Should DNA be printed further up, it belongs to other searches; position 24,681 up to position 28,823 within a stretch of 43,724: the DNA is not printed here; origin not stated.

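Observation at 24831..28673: Single 1280-aa polypeptide fusing MMPL exporter, PlsC-type acyltransferase and SAM methyltransferase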

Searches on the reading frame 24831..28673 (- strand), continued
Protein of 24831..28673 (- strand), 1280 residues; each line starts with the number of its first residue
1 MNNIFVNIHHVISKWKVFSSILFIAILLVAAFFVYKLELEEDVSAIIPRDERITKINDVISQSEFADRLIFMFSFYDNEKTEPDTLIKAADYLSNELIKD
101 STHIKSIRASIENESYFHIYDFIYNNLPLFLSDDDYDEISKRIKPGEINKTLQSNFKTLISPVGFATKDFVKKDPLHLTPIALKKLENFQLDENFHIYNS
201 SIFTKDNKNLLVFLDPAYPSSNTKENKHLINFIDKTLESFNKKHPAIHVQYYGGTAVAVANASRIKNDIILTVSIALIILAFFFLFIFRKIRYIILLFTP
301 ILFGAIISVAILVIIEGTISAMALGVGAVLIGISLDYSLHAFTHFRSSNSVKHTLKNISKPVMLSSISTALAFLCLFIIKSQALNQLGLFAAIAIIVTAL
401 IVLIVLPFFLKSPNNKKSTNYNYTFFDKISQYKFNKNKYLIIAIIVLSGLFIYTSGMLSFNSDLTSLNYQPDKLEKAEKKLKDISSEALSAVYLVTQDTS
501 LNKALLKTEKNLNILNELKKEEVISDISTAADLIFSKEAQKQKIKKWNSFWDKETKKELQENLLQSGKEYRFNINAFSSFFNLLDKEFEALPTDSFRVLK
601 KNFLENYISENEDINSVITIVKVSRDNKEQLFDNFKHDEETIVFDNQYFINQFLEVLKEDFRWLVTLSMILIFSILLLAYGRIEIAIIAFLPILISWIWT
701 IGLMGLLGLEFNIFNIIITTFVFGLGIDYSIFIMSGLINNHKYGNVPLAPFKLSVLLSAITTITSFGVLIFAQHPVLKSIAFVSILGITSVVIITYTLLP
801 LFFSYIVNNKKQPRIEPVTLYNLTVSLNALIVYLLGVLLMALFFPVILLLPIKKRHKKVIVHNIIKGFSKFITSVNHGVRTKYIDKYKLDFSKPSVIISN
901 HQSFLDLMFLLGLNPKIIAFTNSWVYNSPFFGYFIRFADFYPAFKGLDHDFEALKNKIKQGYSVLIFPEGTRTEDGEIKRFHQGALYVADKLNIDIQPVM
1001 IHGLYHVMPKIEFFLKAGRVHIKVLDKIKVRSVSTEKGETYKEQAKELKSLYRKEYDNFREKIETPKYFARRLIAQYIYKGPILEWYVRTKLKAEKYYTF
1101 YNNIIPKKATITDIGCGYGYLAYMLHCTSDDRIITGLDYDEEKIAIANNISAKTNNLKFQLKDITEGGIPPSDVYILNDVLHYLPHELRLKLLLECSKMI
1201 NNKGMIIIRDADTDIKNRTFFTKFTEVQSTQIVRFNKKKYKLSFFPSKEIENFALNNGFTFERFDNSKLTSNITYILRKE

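Call 48: predict_structure(alignment_id=A2)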
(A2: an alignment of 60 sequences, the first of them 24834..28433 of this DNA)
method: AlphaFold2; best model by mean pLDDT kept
length: 1200 residues; sequences in the alignment: 60
mean_pLDDT: 85.4   pTM: 0.75
mean pLDDT of the five models: 85.4, 85.4, 80.9, 80.1, 79.5
residues with pLDDT >= 90: 319; 70-90: 826; 50-70: 55; < 50: 0
segments of 3 or more residues with pLDDT < 50: none
pLDDT, mean of each block of 10 residues (from residue 1): 84 89 85 74 90 88 87 84 74 86 80 79 86 87 86 90 87 86 81 83 82 85 87 82 64 78 82 86 89 83 82 90 86 57 78 89 92 81 65 84 72 90 90 89 88 89 89 85 87 83 88 85 82 87 85 85 81 77 84 90 93 88 81 70 81 92 86 89 84 78 85 92 90 85 86 84 86 88 89 82 91 92 87 92 85 87 86 89 90 81 89 93 87 83 93 80 89 91 91 91 90 91 93 93 92 93 90 86 85 93 89 92 92 83 79 75 85 92 84 90
secondary structure, 60 per line:
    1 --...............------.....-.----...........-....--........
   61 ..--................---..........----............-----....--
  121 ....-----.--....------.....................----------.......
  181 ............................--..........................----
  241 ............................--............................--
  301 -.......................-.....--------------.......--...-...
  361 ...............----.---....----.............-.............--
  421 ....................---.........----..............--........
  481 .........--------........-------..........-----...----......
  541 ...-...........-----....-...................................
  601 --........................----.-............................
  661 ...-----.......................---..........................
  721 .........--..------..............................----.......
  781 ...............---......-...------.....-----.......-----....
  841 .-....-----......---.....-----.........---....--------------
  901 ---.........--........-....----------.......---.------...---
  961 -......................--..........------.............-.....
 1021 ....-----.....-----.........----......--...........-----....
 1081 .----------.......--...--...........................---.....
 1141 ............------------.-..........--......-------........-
elements in order (helices of 4 or more, strands of 3 or more residues): H3-17 E24-28 H35-45 H47-50 H53-62 H65-80 H84-93 H98-109 E115-118 E121-124 E133-136 H143-163 H174-208 H211-236 H241-268 H271-298 H302-324 H326-330 H345-351 H358-375 H384-387 H392-404 H406-410 E411-418 H421-440 E444-449 H457-470 H473-489 H498-505 H513-522 E528-530 E535-543 H545-555 E561-564 H566-600 H603-626 H633-663 H669-691 H695-727 H740-769 H774-795 E799-804 E815-819 H825-831 E837-841 H843-846 H852-857 H871-879 E883-886 H904-912 E915-922 H924-927 E938-944 H962-983 H986-995 H1002-1014 H1016-1024 E1030-1034 H1040-1048 E1053-1058 H1061-1071 E1077-1081 E1092-1098 H1106-1119 E1120-1132 H1136-1152 H1167-1176 E1179-1184 E1192-1199

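Call 52: fold_search(model_id=the predicted structure, library=pdb)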
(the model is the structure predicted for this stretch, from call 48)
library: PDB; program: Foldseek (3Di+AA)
matches with E <= 10: 1681; with E <= 0.001: 1065
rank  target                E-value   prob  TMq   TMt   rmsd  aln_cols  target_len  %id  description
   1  5khn_B                1.2e-16  1.00  0.38  0.52  15.2       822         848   16  Crystal structures of the Burkholderia multivorans hopanoid transporter HpnN (released 2017-06-14)
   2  5khs_A                6.8e-16  1.00  0.40  0.54  15.0       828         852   15  Crystal structures of the Burkholderia multivorans hopanoid transporter HpnN (released 2017-06-14)
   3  5khn_A                3.1e-15  1.00  0.39  0.54  15.0       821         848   17  Crystal structures of the Burkholderia multivorans hopanoid transporter HpnN (released 2017-06-14)
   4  5khs_B                2.5e-14  1.00  0.39  0.53  15.1       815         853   15  Crystal structures of the Burkholderia multivorans hopanoid transporter HpnN (released 2017-06-14)
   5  6wu0                  3.2e-14  1.00  0.38  0.52  16.0       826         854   15  CryoEM structure of Burkholderia pseudomallei hopanoid biosynthesis-associated RND transporter HpnN (released 2021-02-03)
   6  9mvz_D                2.6e-12  1.00  0.35  0.44  14.5       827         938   10  Tripartite complex of MmpL5-S5-AcpM from Mycolicibacterium smegmatis (released 2025-07-30)
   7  8zkp_A                3.8e-12  1.00  0.39  0.58   8.7       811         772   12  Cryo-EM structure of the efflux transporter MmpL5/MmpS5 from Mycobacterium tuberculosis, C3 symmetry (released 2025-05-21)
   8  9mw0_D                5.1e-12  1.00  0.37  0.54   9.7       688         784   12  Bipartite complex of MmpL5-AcpM from Mycolicibacterium smegmatis (released 2025-07-30)
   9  9syj_A                9.7e-12  1.00  0.39  0.57   9.8       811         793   11  Asymmetric hexameric MmpS4-MmpL4 complex from Mycobacterium tuberculosis with "short" coiled-coil domain (released 2026-01-28)
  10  9u4t_A                2.0e-11  1.00  0.39  0.59   8.1       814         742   12  Cryo-EM map of MSMEG_3496 in complex with AcpM, size exclusion chromatography peak1 (released 2025-12-10)
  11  9rfu_D                2.0e-11  1.00  0.38  0.59   9.3       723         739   12  M.tuberculosis MmpS5L5-acpM complex (released 2025-08-13)
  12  9gi0_B                2.7e-11  1.00  0.36  0.57   8.1       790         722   11  Truncated MmpL4 in detergent (released 2025-02-19)
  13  6ajf                  2.7e-11  1.00  0.37  0.48  16.0       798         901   12  Crystal structure of mycolic acid transporter MmpL3 from Mycobacterium smegmatis (released 2018-12-26)
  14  7n4x_A                2.9e-11  1.00  0.37  0.45   8.7       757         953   12  Structure of human NPC1L1 mutant-W347R (released 2021-09-01)
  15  9syt_A                4.6e-11  1.00  0.37  0.51  12.2       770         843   11  Asymmetric hexameric MmpS4-MmpL4 complex from Mycobacterium tuberculosis with "long" coiled-coil domain (released 2026-01-28)
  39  6rmg_A                4.2e-10  1.00  0.33  0.37  11.7       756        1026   12  Structure of PTCH1 bound to a modified Hedgehog ligand ShhN-C24II (released 2019-10-09)
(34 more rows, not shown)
